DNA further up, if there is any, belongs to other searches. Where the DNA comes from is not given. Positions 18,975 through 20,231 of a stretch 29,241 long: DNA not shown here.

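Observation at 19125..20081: Secreted protein made almost entirely of 15 tandem glycine-rich 15-residue repeats (predicted beta-solenoid)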

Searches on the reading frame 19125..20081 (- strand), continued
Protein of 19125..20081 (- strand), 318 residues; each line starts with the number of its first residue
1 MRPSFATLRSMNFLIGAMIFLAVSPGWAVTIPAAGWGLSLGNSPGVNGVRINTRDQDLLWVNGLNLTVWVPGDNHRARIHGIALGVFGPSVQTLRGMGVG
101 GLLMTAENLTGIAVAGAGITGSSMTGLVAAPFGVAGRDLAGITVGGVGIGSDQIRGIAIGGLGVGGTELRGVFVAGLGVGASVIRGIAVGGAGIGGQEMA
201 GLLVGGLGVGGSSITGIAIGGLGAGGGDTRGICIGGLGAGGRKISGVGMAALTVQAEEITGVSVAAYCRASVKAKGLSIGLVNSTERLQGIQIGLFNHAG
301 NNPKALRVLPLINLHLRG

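Call 34: search_protein_families(library=ncbifam, proteins=[L002:4395-6137:+, L003:5652-7391:+, P0001, P0006, P0083, P0008, P0099], max_evalue=0.01)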
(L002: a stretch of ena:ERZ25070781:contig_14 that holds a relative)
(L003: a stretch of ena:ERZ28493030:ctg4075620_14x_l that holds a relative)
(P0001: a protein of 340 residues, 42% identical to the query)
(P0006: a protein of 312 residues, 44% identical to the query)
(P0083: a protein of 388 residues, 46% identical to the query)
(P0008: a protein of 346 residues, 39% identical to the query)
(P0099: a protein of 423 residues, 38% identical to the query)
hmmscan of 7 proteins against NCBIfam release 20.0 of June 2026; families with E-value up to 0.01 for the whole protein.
L002:4395-6137:+ (580 aa): 0 families

L003:5652-7391:+ (579 aa): 2 families
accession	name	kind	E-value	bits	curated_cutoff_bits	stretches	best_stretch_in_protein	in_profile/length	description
NF040563.1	guided_IscB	equivalog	1.5e-11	44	175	1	483-535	184-236/314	RNA-guided endonuclease IscB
NF045808.1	PT-DNA_restrict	exception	0.0011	18.2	180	1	483-532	166-221/284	phosphorothioated DNA-binding restriction endonuclease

P0001 (340 aa): 0 families

P0006 (312 aa): 2 families
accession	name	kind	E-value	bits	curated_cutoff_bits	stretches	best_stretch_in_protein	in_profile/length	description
NF047436.1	LA_2272_repeat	domain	5.5e-09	35.7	25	1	260-282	6-28/30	LA_2272 family surface repeat-containing protein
NF047437.1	VC2662_fam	equivalog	3.5e-07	29.8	140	1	148-309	40-184/187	VC2662 family protein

P0083 (388 aa): 2 families
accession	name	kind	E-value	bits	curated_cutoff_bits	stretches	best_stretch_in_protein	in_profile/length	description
NF047436.1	LA_2272_repeat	domain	9.8e-08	31.7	25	1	330-357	1-28/30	LA_2272 family surface repeat-containing protein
NF047437.1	VC2662_fam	equivalog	6.7e-05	22.4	140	1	298-369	57-130/187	VC2662 family protein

P0008 (346 aa): 2 families
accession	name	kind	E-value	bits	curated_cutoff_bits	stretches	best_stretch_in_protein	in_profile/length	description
NF047436.1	LA_2272_repeat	domain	6.2e-07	29.1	25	1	304-328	2-27/30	LA_2272 family surface repeat-containing protein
NF047437.1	VC2662_fam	equivalog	1.7e-05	24.4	140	1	228-329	30-132/187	VC2662 family protein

P0099 (423 aa): 2 families
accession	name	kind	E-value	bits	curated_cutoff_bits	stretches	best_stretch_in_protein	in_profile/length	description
NF047437.1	VC2662_fam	equivalog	3.7e-11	42.8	140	1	256-421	24-185/187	VC2662 family protein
NF047436.1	LA_2272_repeat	domain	2.4e-07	30.5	25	1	382-409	2-30/30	LA_2272 family surface repeat-containing protein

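Call 38: find_related_loci(query=window:19128-20081:-, collection=genome_contigs, flank=6000)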
Query window:19128-20081:- (318 aa) in genome_contigs; peptide patterns used: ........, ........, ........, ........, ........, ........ (x = any residue, [..] = any of these).
161 stretches matched a pattern, but none encodes a relative of the query by tblastn (E <= 1e-3).

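Call 43: fold_search(model_id=the predicted structure, library=pdb)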
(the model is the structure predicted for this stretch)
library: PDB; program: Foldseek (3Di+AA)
matches with E <= 10: 61; with E <= 0.001: 0
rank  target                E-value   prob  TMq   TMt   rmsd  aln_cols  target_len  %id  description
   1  4i84_A                1.5e-01  0.05  0.12  0.12  17.3       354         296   10  The crystal structure of the Haemophilus influenzae HxuA secretion domain involved in the two-partner secretion pathwa (released 2013-11-13)
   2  2odl                  4.2e-01  0.06  0.16  0.14  15.3       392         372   10  Crystal structure of the HMW1 secretion domain from Haemophilus influenzae (released 2007-08-21)
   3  9mh4                  6.2e-01  0.04  0.12  0.11  11.8       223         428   12  Crystal Structure of Bifunctional protein GlmU from Klebsiella aerogenes (released 2024-12-18)
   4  2oi6_A                7.2e-01  0.04  0.11  0.08  17.0       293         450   11  E. coli GlmU- Complex with UDP-GlcNAc, CoA and GlcN-1-PO4 (released 2007-06-19)
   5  1hv9_A                7.6e-01  0.04  0.13  0.10  12.1       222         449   12  STRUCTURE OF E. COLI GLMU: ANALYSIS OF PYROPHOSPHORYLASE AND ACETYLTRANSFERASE ACTIVE SITES (released 2001-02-21)
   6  5keh                  8.4e-01  0.01  0.09  0.10  19.8       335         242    9  Truncated hemolysin A from P. mirabilis at 2.0 Angstroms resolution crystallized in a high salt condition (released 2017-03-22)
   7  1m8n_B                1.0e+00  0.06  0.09  0.16  10.3        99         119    9  Choristoneura Fumiferana (Spruce Budworm) Antifreeze Protein Isoform 501 (released 2002-09-18)
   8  4e6t_B                1.0e+00  0.01  0.08  0.09  16.2       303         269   10  Structure of LpxA from Acinetobacter baumannii at 1.8A resolution (P212121 form) (released 2012-12-12)
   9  9dr4                  1.1e+00  0.02  0.11  0.10  14.1       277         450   10  Crystal structure of bifunctional GlmU from Staphylococcus aureus NCTC 8325 complexed with UTP, CoA and Glc 1-P (released 2025-05-14)
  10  4k6r                  1.3e+00  0.04  0.11  0.09  15.1       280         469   12  Crystal structure of GlmU in complex with ATP (released 2014-04-16)
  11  4i84_B                1.3e+00  0.02  0.12  0.13  17.4       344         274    9  The crystal structure of the Haemophilus influenzae HxuA secretion domain involved in the two-partner secretion pathwa (released 2013-11-13)
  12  8cu9                  1.4e+00  0.08  0.17  0.13  11.2       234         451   12  Crystal Structure of Bifunctional protein GlmU from Klebsiella pneumoniae subsp. pneumoniae (released 2022-05-25)
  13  4eqy_C                1.6e+00  0.03  0.13  0.14  12.5       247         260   12  Crystal structure of Acyl-[acyl-carrier-protein]--UDP-N-acetylglucosamine O-acyltransferase from Burkholderia thailand (released 2012-05-16)
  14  4ac3                  1.9e+00  0.03  0.11  0.09  13.1       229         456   10  S.pneumoniae GlmU in complex with an antibacterial inhibitor (released 2012-02-15)
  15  1hv9_B                1.9e+00  0.02  0.09  0.07  15.2       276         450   10  STRUCTURE OF E. COLI GLMU: ANALYSIS OF PYROPHOSPHORYLASE AND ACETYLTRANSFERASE ACTIVE SITES (released 2001-02-21)
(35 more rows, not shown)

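Call 46: search_protein_representatives(alignment_id=A2)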
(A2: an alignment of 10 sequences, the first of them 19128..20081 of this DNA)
Query: 10 sequences, 319 profile positions. Proteins with E-value up to 0.001 (for the whole library): 7489; up to 1e-10: 2264; up to 1e-30: 369. The best 150 are listed.
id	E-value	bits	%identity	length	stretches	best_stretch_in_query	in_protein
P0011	1.7e-118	411.7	-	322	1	6-318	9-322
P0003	8.1e-118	409.5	-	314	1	10-318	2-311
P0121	4.4e-99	347.9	-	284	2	11-223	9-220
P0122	5.4e-98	344.4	-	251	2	13-189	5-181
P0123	1.1e-96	340.0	-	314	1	15-318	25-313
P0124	7.7e-91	320.8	-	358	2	11-273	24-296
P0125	7.8e-91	320.8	-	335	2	11-220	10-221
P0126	1.7e-90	319.7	-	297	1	13-318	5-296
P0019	1.6e-89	316.5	-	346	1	8-318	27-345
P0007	8.7e-87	307.5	-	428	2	127-317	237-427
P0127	1.1e-86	307.1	-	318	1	14-318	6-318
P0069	4.9e-86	305.1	-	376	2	19-243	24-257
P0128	6.5e-86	304.6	-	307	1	16-318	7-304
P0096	8.4e-85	301.0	-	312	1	14-318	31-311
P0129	4.5e-83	295.3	-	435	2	13-251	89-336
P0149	2.9e-70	253.2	-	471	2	14-267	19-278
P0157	9.9e-68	244.9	-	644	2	13-243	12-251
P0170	1.5e-64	234.5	-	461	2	11-250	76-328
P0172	7.0e-64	232.3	-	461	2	24-254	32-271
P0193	5.0e-61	222.9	-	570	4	12-237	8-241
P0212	5.0e-58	213.0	-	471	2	141-317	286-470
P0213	8.8e-58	212.2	-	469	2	108-318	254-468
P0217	7.8e-57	209.1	-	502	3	28-212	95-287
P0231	7.1e-55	202.7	-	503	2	139-318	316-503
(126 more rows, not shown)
